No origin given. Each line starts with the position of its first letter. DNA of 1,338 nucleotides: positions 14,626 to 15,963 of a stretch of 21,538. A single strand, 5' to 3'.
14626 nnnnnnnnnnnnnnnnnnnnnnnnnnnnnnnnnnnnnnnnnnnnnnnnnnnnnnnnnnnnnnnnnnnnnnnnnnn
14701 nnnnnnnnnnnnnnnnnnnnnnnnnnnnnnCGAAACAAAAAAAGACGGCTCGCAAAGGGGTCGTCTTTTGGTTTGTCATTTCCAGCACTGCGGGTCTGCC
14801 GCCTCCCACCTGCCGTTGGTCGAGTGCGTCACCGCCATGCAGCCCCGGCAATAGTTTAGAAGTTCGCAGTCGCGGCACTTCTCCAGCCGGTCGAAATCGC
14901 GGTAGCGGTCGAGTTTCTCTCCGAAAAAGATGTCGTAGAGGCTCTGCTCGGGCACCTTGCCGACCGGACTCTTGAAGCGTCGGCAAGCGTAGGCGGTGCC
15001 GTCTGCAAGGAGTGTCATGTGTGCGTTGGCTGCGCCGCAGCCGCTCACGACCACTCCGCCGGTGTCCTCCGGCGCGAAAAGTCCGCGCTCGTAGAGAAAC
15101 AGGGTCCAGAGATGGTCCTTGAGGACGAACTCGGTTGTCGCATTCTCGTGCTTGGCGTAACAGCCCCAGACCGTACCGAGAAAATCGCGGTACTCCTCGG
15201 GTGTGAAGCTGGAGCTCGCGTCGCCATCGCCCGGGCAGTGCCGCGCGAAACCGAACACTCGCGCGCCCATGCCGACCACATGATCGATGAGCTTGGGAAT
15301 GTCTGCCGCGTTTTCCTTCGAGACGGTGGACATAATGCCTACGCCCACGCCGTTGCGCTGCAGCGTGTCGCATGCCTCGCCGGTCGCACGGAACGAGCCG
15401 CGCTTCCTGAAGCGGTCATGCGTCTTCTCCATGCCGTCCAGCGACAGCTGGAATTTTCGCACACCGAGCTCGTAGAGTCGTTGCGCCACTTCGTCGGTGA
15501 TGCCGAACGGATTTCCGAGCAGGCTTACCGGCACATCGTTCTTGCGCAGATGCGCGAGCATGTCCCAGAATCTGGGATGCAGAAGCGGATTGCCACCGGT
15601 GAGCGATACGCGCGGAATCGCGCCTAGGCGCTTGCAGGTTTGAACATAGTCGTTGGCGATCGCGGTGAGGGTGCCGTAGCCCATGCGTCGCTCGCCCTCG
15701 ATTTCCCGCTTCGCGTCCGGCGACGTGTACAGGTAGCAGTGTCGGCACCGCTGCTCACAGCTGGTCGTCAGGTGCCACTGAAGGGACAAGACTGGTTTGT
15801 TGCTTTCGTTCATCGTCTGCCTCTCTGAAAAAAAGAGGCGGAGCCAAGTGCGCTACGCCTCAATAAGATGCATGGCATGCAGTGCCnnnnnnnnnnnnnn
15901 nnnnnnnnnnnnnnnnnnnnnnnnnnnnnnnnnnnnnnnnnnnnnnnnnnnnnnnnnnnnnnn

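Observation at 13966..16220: Compact radical-SAM/SPASM RiPP-like cassette with precursor, maturase and methyltransferase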

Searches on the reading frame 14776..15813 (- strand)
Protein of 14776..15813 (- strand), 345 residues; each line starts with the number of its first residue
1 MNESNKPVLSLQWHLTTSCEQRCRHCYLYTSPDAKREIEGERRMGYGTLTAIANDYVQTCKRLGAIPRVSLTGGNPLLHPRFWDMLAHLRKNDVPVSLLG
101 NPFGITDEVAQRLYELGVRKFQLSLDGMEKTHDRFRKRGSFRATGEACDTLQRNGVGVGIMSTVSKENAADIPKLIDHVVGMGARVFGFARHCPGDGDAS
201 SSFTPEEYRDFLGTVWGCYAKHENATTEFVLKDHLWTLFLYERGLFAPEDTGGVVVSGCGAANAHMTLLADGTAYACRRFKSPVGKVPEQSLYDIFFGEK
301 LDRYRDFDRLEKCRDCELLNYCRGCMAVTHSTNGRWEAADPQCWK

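Call 3: search_protein_families(library=ncbifam, proteins=[window:14776-15813:-], max_evalue=0.1)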
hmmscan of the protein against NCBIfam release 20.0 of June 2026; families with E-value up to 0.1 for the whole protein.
window:14776-15813:- (345 aa): 69 families (the best 25 are shown)
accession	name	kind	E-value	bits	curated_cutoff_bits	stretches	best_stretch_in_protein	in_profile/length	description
TIGR04340.1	rSAM_ACGX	hypoth_equivalog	1.9e-114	382.5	400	1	9-345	3-339/341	radical SAM/SPASM domain protein, ACGX system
TIGR04082.1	rSAM_for_selen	equivalog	1e-60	206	350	1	6-332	196-503/516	thio(seleno)oxazole modification radical SAM maturase SbtM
TIGR04053.2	TIGR04053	equivalog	2.4e-30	106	395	2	4-212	4-207/366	TIGR04053 family radical SAM/SPASM domain-containing protein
TIGR04545.1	rSAM_ahbD_hemeb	equivalog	5.6e-27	95.1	500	1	12-343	3-335/339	heme b synthase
TIGR04051.1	rSAM_NirJ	equivalog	1.6e-24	86.5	515.45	1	12-180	5-164/354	heme d1 biosynthesis radical SAM protein NirJ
TIGR04055.1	rSAM_NirJ2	equivalog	1.1e-23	84.3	500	2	12-187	3-169/326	putative heme d1 biosynthesis radical SAM protein NirJ2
TIGR04250.1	SCM_rSAM_ScmE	equivalog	1.8e-22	79.7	400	2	10-176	4-162/358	SynChlorMet cassette radical SAM/SPASM protein ScmE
TIGR03962.1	mycofact_rSAM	equivalog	1.4e-21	77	265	1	9-344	12-332/339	mycofactocin radical SAM maturase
TIGR04546.1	rSAM_ahbC_deAc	equivalog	7.6e-21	74.3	650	1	5-178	37-199/390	12,18-didecarboxysiroheme deacetylase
TIGR04103.1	rSAM_nif11_3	equivalog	8.5e-21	74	725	1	13-325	9-324/412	nif11-class peptide radical SAM maturase 3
TIGR04347.1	pseudo_SAM_Halo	equivalog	1.7e-20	73.6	525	1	4-190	35-210/390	TIGR04347 family pseudo-SAM/SPASM protein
TIGR04303.1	GeoRSP_rSAM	equivalog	1.8e-20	73.7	400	1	8-344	4-325/325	GeoRSP system radical SAM/SPASM protein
NF047865.1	rSAM_PapB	equivalog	3.6e-20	72.5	340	1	10-336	4-327/330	PapB family radical SAM/SPASM ranthipeptide maturase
TIGR04054.1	rSAM_NirJ1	equivalog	6e-20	71.2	650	1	11-179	38-197/387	putative heme d1 biosynthesis radical SAM protein NirJ1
TIGR04251.1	SCM_rSAM_ScmF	equivalog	5.2e-19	68.8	400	1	7-190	2-180/353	SynChlorMet cassette radical SAM/SPASM protein ScmF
TIGR03942.1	sulfatase_rSAM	equivalog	3.8e-17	62.4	349.45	1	17-325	9-324/363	anaerobic sulfatase maturase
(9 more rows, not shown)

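Call 4: search_protein_families(library=pfam, proteins=[window:14776-15813:-], max_evalue=0.1)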
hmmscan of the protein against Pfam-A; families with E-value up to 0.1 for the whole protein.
window:14776-15813:- (345 aa): 2 families
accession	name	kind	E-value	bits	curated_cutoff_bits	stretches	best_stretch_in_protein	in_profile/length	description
PF04055.27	Radical_SAM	-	9e-20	71.9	29.5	1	15-178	3-165/166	Radical SAM superfamily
PF13186.11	SPASM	-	9.5e-09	35.9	21.5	1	259-317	1-67/67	Iron-sulfur cluster-binding domain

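Call 12: find_homologous_proteins(query=window:14776-15813:-)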
Query window:14776-15813:- (345 aa): 1574 proteins with E <= 0.001 among 3020 candidates; the best 120 are listed.
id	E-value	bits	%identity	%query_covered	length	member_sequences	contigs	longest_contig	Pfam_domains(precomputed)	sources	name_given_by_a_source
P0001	1.6e-243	826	100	100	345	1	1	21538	PF13186.12,PF04055.28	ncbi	-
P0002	4.4e-186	637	75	99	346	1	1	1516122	PF13186.12,PF04055.28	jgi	jgi:radical SAM/SPASM domain protein of ACGX system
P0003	1.9e-183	628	75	99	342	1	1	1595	PF13186.12,PF04055.28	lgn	-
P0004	7.6e-179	613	73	99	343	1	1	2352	PF13186.12,PF04055.28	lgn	-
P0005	9.8e-178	609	73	99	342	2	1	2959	PF13186.12,PF04055.28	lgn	-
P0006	7.8e-155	534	64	99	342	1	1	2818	PF13186.12,PF04055.28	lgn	-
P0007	6.2e-153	528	62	99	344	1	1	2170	PF13186.12,PF04055.28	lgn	-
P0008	1.5e-150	520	60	99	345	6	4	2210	PF13186.12,PF04055.28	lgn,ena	-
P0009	3.3e-149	515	61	99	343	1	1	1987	PF13186.12,PF04055.28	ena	-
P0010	2.0e-146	506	62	98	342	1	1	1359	PF13186.12,PF04055.28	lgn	-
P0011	2.8e-146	506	61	98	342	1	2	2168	PF13186.12,PF04055.28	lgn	-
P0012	6.2e-146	504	59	99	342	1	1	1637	PF13186.12,PF04055.28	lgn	-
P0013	1.6e-144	500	62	99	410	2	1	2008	PF13186.12,PF04055.28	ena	-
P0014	3.1e-144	499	59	99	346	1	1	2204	PF13186.12,PF04055.28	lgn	-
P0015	2.0e-143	496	60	99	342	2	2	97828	PF13186.12,PF04055.28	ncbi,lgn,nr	ncbi:MAG: radical SAM protein [Patescibacteria group bacterium]|nr:radical SAM protein [Patescibacte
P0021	2.1e-135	470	56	99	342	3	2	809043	PF13186.12,PF04055.28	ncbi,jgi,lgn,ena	ncbi:MAG: radical SAM/SPASM domain protein, ACGX system [Patescibacteria group bacterium]|jgi:radica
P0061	2.8e-108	381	48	98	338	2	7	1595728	PF13186.12,PF04055.28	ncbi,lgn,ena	ncbi:MAG: radical SAM/SPASM domain protein, ACGX system [Clostridia bacterium]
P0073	6.1e-106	373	47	98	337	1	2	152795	PF13186.12,PF04055.28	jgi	-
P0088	2.4e-104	368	46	99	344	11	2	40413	PF13186.12,PF04055.28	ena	-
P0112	4.8e-103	363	45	99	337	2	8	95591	PF13186.12,PF04055.28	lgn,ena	-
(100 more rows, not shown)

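Call 13: find_encoding_contigs(protein=P0002, flank=5000, max_places=2)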
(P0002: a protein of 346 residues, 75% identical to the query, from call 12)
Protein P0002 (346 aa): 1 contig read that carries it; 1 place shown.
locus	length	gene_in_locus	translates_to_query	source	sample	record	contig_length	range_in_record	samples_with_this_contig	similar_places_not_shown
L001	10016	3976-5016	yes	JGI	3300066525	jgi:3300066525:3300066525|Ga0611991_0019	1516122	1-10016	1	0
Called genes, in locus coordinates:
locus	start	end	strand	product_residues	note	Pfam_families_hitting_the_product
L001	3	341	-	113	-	?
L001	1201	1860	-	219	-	-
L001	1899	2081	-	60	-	-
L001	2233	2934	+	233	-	-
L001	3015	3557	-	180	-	-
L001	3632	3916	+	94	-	-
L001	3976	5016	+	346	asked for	PF04055:Radical_SAM, PF13186:SPASM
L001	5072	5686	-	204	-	PF13489:Methyltransf_23, PF13847:Methyltransf_31, PF08241:Methyltransf_11, PF08242:Methyltransf_12, PF13649:Methyltransf_25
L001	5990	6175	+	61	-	PF05593:RHS_repeat (faint)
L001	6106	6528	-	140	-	-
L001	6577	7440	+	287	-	-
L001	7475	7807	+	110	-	-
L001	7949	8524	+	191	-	-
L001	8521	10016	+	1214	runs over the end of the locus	-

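Call 14: find_encoding_contigs(protein=P0015, flank=5000, max_places=2)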
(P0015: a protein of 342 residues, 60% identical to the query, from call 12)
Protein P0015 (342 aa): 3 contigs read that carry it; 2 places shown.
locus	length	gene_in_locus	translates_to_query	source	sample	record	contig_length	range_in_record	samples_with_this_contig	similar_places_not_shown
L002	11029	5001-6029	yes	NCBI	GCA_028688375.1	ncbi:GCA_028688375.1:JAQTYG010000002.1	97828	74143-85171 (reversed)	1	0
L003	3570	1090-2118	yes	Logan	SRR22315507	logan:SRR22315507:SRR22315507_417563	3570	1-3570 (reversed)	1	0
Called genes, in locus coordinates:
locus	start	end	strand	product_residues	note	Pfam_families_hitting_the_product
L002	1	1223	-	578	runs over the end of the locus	PF01300:Sua5_yciO_yrdC, PF02638:GHL10 (weak), PF13200:DUF4015, PF14871:GHL6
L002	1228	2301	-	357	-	PF03462:PCRF, PF00472:RF-1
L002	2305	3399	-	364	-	PF01098:FTSW_RODA_SPOVE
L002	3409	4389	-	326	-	-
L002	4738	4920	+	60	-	-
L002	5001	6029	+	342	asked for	PF04055:Radical_SAM, PF13186:SPASM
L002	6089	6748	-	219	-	PF13649:Methyltransf_25, PF13847:Methyltransf_31, PF08241:Methyltransf_11, PF08242:Methyltransf_12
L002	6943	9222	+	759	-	PF02518:HATPase_c, PF00204:DNA_gyraseB, PF01751:Toprim, PF00986:DNA_gyraseB_C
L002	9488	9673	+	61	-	PF00584:SecE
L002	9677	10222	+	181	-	PF02357:NusG, PF00467:KOW (weak)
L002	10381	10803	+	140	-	PF03946:Ribosomal_L11_N, PF00298:Ribosomal_L11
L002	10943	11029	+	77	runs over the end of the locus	-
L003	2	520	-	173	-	?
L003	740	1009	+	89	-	-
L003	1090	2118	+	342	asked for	PF04055:Radical_SAM, PF13186:SPASM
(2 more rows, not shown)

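Call 15: find_encoding_contigs(protein=P0021, flank=5000, max_places=2)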
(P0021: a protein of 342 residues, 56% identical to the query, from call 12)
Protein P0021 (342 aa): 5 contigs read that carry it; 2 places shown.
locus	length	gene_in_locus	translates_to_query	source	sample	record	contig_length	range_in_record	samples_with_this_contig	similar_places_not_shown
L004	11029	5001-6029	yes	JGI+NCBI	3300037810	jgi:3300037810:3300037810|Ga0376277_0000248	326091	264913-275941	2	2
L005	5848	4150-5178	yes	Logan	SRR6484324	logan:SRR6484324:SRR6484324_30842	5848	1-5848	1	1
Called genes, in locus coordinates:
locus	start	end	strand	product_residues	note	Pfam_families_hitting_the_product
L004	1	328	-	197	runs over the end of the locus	PF00633:HHH (faint), PF21176:RecR_HhH, PF01751:Toprim, PF13662:Toprim_4, PF21175:RecR_C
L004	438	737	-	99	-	PF02575:YbaB_DNA_bd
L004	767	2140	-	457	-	PF00772:DnaB, PF03796:DnaB_C, PF13481:AAA_25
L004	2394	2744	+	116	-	-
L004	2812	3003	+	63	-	-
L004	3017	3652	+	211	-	-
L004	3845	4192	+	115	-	-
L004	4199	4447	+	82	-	-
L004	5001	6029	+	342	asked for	PF04055:Radical_SAM, PF13186:SPASM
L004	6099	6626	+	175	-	PF03848:TehB (weak)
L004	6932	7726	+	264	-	PF04402:SIMPL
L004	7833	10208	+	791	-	PF01326:PPDK_N, PF00391:PEP-utilizers, PF02896:PEP-utilizers_C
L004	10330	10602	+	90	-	-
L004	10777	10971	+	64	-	-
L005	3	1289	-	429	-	?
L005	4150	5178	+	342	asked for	PF04055:Radical_SAM, PF13186:SPASM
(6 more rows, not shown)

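Call 24: find_related_loci(query=A1, collection=genome_contigs, flank=4000)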
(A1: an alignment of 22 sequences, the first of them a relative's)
Query A1 (345 aa) in genome_contigs; peptide patterns used: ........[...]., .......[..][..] (x = any residue, [..] = any of these).
600 stretches matched a pattern (row limit reached: there are more); 584 encode a relative of the query (tblastn E <= 1e-3); the best 80 are kept; 80 distinct loci.
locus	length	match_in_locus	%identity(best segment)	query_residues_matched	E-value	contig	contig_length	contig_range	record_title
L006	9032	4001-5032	59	2-345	7e-144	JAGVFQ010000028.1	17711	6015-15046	MAG: Patescibacteria group bacterium isolate DeMMO2_29 c_000000115802, whole genome shotgun sequence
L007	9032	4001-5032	60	2-345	7e-147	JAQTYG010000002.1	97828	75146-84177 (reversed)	MAG: Patescibacteria group bacterium isolate STC_31 NODE_492_length_97828_cov_22.348963_Sandtown_C, whole genome shotgun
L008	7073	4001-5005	49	9-345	7e-114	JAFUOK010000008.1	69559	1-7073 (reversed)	MAG: Alistipes sp. isolate RGIG4679 Roe_deer_Rectum-5__c78819, whole genome shotgun sequence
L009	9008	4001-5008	47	9-345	4e-112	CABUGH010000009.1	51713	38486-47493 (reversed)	MAG TPA_asm: uncultured Clostridium sp. isolate MGYG-HGUT-03977 genome assembly, contig: GUT_GENOME252578_9, whole genom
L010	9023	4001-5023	46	4-345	6e-111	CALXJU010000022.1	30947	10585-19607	MAG: uncultured Clostridia bacterium isolate BRZ_EF__bin101 genome assembly, contig: BRZ_EF__NODE_2199_length_30947_cov_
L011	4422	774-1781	48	9-345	8e-110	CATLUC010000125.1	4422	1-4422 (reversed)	MAG TPA_asm: uncultured Clostridium sp. isolate MGG30187_1678865801 genome assembly, contig: shRTF3_9408, whole genome s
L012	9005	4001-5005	47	9-345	8e-109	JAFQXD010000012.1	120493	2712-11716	MAG: Methanobrevibacter sp. isolate RGIG2231 Goat_Duodenum-1__c192, whole genome shotgun sequence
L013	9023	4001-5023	46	4-345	1e-108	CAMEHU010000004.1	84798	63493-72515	MAG: uncultured Lachnospiraceae bacterium isolate SRR11489746_bin.110_metaWRAP_v1.3_MAG genome assembly, contig: ERZ1146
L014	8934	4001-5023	46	4-345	1e-108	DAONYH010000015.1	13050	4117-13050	MAG TPA_asm: bacterium isolate AMR_MDS_4127 NODE_6146_length_13050_cov_15.280339, whole genome shotgun sequence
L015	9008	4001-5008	46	9-345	2e-108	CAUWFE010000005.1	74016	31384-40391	MAG: uncultured Clostridia bacterium isolate ERS329791__bin47 genome assembly, contig: ERS329791_NODE_423_length_74016_c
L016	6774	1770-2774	47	9-345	5e-108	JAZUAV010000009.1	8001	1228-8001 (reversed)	MAG: Methanobrevibacter sp. isolate T1900045318_YK20190007.MAGScoT_cleanbin_000065 SGB_6332_k141_61375, whole genome sho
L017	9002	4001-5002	46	7-345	3e-108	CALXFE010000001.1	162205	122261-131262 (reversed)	MAG: uncultured Clostridia bacterium isolate BRZ_ID__bin55 genome assembly, contig: BRZ_ID__NODE_116_length_162205_cov_2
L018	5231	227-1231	47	9-345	4e-108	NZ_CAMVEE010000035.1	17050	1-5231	MAG: uncultured Methanobrevibacter sp. isolate SRR8387718_bin.72_metaWRAP_v1.3_MAG ERZ14209544.4845, whole genome shotgu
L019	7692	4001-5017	44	6-345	2e-107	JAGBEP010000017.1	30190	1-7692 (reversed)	MAG: Clostridia bacterium isolate RGIG9048 Water_deer_Rectum-4__c2129, whole genome shotgun sequence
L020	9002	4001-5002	47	9-345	4e-107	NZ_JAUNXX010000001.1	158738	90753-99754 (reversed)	MAG: Methanobrevibacter sp. isolate S6M_St_15 NODE_1_length_158738_cov_11.546650, whole genome shotgun sequence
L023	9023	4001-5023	45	4-345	3e-106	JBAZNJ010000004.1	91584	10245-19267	MAG: Patescibacteria group bacterium isolate SO_2017_LW4_64 scaffold_759_c1_LW137-91_2017, whole genome shotgun sequence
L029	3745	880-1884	44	6-345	1e-105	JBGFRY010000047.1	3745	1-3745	MAG: Candidatus Micrarchaeota archaeon isolate BA1A30.2019.Bin.11 NODE_20660_length_3745_cov_26.746689, whole genome sho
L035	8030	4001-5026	46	4-345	7e-104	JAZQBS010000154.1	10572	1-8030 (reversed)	MAG: Bacteroidales bacterium isolate T1900044640_TS20190106.MAGScoT_cleanbin_000017 SGB_1238_k141_381654, whole genome s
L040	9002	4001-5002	46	9-345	1e-103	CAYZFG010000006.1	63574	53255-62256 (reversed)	MAG TPA_asm: uncultured Staphylococcus sp. isolate SRP199465_co1_197 genome assembly, contig: NODE_818_length_63574_cov_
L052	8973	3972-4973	45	9-345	2e-102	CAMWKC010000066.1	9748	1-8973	MAG TPA_asm: uncultured Porphyromonadaceae bacterium isolate SRR14411261_bin.18_metawrap_v1.3_MAG genome assembly, conti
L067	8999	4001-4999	46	9-345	4e-101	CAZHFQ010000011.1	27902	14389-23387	MAG TPA_asm: uncultured Candidatus Saccharimonas sp. isolate SRP178699_co2_144 genome assembly, contig: NODE_910_length_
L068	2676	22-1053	44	6-345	2e-104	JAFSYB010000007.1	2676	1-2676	MAG: Muribaculaceae bacterium isolate RGIG3578 Goat_Rumen.Co__c126064, whole genome shotgun sequence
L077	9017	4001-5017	46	5-345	7e-101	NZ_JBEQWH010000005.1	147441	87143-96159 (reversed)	Candidatus Methanoprimaticola sp. MG2 NODE_5_length_147441_cov_219.239, whole genome shotgun sequence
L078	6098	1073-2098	45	6-345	9e-101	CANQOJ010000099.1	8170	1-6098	MAG: uncultured Clostridia bacterium isolate Lapin-033__bin23 genome assembly, contig: Lapin-033__NODE_7373_length_8170_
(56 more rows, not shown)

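Call 37: find_related_loci(query=A1, collection=viral_contigs, flank=5000)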
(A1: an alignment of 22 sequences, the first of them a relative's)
Query A1 (345 aa) in viral_contigs; peptide patterns used: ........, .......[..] (x = any residue, [..] = any of these).
92 stretches matched a pattern; 4 encode a relative of the query (tblastn E <= 1e-3); 4 distinct loci.
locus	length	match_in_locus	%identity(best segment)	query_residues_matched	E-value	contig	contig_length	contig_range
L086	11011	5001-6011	46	9-345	6e-104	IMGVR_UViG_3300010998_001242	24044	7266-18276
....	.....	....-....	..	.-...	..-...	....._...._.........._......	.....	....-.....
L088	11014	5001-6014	45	9-345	8e-97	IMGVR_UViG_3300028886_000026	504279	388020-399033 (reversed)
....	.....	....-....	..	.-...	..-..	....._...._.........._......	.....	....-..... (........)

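Call 46: search_solved_structures(query=window:14776-15813:-, max_evalue=0.001)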
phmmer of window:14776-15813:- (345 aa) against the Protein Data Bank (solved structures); distinct sequences matched with E-value up to 0.001: 3.
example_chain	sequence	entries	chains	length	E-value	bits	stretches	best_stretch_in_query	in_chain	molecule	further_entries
6efn_A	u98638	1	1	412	5.3e-11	45.7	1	11-191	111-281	Sporulation killing factor maturation protein SkfB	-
1tv7_A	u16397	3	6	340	0.00025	23.8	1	5-145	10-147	Molybdenum cofactor biosynthesis protein A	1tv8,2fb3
2fb2_A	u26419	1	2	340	0.00053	22.7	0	5-145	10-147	Molybdenum cofactor biosynthesis protein A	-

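Call 51: find_encoding_contigs(protein=P0122, flank=5000, max_places=3)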
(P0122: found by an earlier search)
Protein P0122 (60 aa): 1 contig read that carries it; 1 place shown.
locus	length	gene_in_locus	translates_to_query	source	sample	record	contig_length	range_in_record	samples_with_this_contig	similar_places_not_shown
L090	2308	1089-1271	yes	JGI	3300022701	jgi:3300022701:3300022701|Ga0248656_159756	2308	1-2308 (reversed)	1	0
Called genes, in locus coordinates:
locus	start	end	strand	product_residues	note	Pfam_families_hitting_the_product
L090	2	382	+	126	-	?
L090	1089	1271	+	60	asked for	-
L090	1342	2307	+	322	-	?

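Call 52: find_encoding_contigs(protein=P0124, flank=5000, max_places=3)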
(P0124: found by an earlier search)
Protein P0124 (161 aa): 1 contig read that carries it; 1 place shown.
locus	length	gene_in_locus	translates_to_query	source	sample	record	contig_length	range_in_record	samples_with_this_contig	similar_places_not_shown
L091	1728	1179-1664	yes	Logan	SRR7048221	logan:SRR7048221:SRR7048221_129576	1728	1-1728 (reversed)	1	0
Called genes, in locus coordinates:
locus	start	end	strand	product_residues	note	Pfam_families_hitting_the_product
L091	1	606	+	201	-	?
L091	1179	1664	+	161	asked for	PF03291:mRNA_G-N7_MeTrfase (weak), PF13489:Methyltransf_23, PF13847:Methyltransf_31, PF08241:Methyltransf_11, PF08242:Methyltransf_12, PF13649:Methyltransf_25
